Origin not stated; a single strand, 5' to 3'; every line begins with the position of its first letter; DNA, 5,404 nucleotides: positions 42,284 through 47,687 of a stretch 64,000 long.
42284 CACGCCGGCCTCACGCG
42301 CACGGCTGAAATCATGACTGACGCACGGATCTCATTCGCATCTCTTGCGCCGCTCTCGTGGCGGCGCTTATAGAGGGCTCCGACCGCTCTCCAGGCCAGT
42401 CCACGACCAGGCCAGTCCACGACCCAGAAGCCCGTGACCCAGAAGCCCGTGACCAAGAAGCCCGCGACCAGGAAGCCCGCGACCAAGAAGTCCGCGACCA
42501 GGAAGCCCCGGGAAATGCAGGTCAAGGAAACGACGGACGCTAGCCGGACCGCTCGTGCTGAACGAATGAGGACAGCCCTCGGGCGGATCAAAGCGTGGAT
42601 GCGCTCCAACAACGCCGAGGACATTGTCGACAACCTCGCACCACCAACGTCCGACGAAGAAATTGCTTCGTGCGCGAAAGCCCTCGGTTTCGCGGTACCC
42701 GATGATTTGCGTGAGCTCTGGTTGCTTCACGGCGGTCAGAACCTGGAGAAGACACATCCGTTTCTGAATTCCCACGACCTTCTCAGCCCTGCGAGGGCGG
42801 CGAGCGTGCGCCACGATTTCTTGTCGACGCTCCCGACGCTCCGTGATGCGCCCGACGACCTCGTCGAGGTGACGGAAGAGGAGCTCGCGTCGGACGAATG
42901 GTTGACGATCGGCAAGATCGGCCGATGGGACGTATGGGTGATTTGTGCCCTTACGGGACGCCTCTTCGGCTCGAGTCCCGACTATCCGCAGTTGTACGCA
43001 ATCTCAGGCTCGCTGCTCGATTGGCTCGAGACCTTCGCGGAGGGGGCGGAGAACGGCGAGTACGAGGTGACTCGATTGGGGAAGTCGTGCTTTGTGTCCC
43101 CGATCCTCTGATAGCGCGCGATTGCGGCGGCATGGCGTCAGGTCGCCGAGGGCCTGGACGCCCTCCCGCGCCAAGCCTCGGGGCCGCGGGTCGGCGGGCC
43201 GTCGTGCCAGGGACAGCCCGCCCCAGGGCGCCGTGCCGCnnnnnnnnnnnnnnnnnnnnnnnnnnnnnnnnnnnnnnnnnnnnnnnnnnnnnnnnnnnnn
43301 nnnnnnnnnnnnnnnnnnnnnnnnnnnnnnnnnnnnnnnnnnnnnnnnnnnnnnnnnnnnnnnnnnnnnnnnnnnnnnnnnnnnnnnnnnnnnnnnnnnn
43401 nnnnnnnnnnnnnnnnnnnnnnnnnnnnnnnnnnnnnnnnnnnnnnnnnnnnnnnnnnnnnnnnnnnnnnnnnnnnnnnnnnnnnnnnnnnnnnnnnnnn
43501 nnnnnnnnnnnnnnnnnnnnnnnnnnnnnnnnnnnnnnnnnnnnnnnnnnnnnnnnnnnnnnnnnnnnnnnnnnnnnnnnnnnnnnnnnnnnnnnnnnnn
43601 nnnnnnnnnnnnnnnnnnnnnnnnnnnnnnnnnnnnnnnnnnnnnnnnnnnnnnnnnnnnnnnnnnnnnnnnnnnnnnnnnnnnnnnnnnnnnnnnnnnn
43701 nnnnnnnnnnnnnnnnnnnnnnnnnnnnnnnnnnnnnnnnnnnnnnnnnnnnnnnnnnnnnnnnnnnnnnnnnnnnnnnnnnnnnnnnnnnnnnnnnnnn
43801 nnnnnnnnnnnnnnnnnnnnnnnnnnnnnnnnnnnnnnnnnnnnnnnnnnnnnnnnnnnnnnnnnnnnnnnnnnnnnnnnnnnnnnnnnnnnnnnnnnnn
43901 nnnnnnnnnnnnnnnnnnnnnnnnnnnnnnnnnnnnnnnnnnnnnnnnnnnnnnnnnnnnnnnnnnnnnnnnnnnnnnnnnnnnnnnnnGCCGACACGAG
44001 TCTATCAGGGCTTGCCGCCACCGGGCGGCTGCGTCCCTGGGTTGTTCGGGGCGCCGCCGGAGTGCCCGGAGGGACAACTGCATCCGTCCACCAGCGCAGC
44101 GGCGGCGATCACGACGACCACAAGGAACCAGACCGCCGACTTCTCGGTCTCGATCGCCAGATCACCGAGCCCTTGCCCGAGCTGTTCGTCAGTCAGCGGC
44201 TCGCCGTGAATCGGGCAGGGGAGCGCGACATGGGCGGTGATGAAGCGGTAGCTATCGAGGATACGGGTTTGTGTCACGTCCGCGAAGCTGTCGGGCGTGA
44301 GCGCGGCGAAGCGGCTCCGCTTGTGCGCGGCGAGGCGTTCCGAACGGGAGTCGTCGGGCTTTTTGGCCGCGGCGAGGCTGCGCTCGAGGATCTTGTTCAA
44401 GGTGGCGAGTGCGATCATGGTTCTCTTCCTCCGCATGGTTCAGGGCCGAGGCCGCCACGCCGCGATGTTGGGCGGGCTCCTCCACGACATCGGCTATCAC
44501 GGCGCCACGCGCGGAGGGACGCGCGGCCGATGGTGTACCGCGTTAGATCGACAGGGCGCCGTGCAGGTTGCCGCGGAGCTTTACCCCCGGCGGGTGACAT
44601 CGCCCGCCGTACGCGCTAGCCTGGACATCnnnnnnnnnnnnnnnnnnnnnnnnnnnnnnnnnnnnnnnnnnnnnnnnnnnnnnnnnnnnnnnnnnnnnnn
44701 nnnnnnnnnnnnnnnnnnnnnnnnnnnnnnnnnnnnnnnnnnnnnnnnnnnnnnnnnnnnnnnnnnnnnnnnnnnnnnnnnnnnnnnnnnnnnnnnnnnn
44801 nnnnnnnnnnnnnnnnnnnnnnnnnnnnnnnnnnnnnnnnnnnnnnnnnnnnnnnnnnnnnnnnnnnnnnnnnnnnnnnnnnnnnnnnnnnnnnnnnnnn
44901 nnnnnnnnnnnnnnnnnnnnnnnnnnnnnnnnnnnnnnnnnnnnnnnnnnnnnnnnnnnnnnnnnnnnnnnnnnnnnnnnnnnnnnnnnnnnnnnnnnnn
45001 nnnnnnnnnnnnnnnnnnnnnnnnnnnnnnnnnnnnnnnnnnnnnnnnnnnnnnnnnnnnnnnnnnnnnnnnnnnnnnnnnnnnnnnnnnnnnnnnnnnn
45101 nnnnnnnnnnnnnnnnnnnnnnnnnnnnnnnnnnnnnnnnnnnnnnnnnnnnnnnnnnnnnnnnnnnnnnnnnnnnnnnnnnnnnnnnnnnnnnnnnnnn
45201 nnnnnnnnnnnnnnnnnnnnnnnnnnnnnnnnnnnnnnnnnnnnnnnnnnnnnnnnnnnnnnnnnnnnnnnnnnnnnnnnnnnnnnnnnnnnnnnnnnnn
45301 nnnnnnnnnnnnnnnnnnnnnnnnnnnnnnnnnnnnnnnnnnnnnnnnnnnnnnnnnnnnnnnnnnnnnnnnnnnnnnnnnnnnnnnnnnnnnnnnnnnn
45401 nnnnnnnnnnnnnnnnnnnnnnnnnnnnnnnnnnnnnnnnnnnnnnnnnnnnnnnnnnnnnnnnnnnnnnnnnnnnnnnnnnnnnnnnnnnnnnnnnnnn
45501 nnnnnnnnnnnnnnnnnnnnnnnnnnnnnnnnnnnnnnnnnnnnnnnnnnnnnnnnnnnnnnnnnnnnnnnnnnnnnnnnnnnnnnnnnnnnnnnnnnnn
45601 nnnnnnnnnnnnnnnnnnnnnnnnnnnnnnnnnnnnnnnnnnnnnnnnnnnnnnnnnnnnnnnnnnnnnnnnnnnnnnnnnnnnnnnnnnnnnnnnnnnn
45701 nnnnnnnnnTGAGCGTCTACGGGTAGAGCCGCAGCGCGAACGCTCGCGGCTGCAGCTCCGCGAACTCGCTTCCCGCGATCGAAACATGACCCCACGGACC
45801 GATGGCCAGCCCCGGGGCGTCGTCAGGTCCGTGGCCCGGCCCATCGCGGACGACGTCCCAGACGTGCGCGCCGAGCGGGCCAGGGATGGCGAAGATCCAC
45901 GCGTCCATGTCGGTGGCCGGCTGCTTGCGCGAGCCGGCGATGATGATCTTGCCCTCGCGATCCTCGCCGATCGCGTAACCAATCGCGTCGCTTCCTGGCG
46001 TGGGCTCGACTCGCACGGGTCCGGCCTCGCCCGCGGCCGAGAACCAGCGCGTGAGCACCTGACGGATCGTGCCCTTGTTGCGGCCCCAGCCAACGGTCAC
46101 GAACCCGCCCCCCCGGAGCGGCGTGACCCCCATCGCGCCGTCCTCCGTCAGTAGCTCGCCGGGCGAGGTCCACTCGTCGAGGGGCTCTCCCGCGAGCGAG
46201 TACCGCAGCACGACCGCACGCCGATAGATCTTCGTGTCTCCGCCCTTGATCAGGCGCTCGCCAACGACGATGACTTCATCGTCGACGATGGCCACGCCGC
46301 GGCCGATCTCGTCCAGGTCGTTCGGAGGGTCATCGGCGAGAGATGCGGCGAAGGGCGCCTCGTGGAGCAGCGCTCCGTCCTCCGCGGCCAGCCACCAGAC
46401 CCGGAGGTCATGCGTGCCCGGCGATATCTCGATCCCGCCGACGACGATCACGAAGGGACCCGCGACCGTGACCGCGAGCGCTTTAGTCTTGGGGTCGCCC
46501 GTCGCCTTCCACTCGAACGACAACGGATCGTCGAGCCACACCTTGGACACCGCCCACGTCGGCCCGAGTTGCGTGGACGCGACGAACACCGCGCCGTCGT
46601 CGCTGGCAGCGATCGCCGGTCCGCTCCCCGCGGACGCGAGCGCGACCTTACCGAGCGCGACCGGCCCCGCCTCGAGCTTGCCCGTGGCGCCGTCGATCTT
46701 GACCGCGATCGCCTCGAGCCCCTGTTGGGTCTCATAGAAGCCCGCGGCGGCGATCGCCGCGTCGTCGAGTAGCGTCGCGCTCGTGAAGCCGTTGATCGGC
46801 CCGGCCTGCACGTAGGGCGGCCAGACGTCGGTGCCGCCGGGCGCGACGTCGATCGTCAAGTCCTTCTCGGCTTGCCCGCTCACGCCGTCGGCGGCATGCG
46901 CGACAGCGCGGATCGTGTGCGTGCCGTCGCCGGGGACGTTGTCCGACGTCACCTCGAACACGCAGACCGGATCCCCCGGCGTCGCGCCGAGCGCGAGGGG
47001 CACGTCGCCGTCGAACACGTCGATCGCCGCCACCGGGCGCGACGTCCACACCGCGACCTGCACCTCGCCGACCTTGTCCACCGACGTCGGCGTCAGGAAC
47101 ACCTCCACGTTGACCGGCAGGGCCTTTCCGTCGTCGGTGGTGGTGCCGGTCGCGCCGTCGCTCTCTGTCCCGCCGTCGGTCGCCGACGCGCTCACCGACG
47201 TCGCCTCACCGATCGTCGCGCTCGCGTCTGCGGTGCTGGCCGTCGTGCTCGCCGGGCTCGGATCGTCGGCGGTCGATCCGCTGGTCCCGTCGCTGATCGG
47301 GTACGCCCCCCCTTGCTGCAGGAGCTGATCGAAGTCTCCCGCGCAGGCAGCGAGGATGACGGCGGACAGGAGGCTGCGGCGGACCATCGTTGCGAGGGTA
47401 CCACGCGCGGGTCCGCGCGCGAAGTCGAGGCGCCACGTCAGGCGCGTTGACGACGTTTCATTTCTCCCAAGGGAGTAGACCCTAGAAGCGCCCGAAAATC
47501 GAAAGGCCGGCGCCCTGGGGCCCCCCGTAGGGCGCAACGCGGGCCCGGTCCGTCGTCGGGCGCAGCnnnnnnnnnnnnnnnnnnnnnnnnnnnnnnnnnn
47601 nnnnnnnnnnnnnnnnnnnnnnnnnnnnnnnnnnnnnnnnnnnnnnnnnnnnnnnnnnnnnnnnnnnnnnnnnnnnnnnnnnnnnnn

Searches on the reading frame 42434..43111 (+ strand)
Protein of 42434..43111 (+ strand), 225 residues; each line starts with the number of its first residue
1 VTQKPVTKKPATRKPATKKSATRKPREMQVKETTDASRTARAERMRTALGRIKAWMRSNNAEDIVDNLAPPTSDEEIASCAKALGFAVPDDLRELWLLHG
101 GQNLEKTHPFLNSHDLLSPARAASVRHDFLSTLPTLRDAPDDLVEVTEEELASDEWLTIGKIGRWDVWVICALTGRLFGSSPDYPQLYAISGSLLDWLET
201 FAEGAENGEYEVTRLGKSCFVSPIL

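Call 12: search_protein_families(library=pfam, proteins=[window:42434-43111:+], max_evalue=0.01)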
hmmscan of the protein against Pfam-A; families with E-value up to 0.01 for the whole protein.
window:42434-43111:+ (225 aa): 1 family
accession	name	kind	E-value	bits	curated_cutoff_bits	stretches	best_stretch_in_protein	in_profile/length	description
PF09346.15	SMI1_KNR4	-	4.9e-08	34.1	25.4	1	71-170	1-92/125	SMI1 / KNR4 family (SUKH-1)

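Call 13: search_protein_families(library=ncbifam, proteins=[window:42434-43111:+], max_evalue=0.01)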
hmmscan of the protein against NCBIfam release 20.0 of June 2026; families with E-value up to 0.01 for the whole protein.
window:42434-43111:+ (225 aa): 0 families

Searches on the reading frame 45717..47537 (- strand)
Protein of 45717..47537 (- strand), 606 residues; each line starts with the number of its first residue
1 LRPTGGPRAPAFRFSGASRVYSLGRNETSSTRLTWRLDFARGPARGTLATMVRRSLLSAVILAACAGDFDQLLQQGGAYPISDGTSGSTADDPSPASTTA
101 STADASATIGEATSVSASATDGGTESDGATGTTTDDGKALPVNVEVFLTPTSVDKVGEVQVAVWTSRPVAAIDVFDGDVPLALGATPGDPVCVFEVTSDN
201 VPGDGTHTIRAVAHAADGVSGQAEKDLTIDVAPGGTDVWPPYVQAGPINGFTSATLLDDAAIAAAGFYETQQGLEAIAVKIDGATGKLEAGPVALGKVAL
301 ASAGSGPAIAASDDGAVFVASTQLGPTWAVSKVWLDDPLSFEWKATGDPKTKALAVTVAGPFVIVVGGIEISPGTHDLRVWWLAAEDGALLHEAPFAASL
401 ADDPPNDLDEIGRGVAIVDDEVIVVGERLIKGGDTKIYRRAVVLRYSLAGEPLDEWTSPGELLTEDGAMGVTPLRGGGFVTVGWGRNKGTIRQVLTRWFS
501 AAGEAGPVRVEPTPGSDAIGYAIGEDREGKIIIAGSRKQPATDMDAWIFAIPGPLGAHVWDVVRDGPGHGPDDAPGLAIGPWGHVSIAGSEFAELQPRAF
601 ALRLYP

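Call 12: search_protein_families(library=pfam, proteins=[window:45717-47537:-], max_evalue=0.01)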
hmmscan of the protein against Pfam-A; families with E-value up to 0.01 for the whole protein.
window:45717-47537:- (606 aa): 0 families

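Call 13: search_protein_families(library=ncbifam, proteins=[window:45717-47537:-], max_evalue=0.01)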
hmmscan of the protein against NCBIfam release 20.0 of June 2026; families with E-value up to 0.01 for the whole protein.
window:45717-47537:- (606 aa): 0 families

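Call 81: search_protein_families(library=pfam, proteins=[window:45717-47537:-], max_evalue=0.1)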
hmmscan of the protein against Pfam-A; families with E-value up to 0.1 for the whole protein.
window:45717-47537:- (606 aa): 1 family
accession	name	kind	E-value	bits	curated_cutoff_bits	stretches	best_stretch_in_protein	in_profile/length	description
PF14382.12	ECR1_N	-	0.049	13.9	27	0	185-207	2-21/38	Exosome complex exonuclease RRP4 N-terminal region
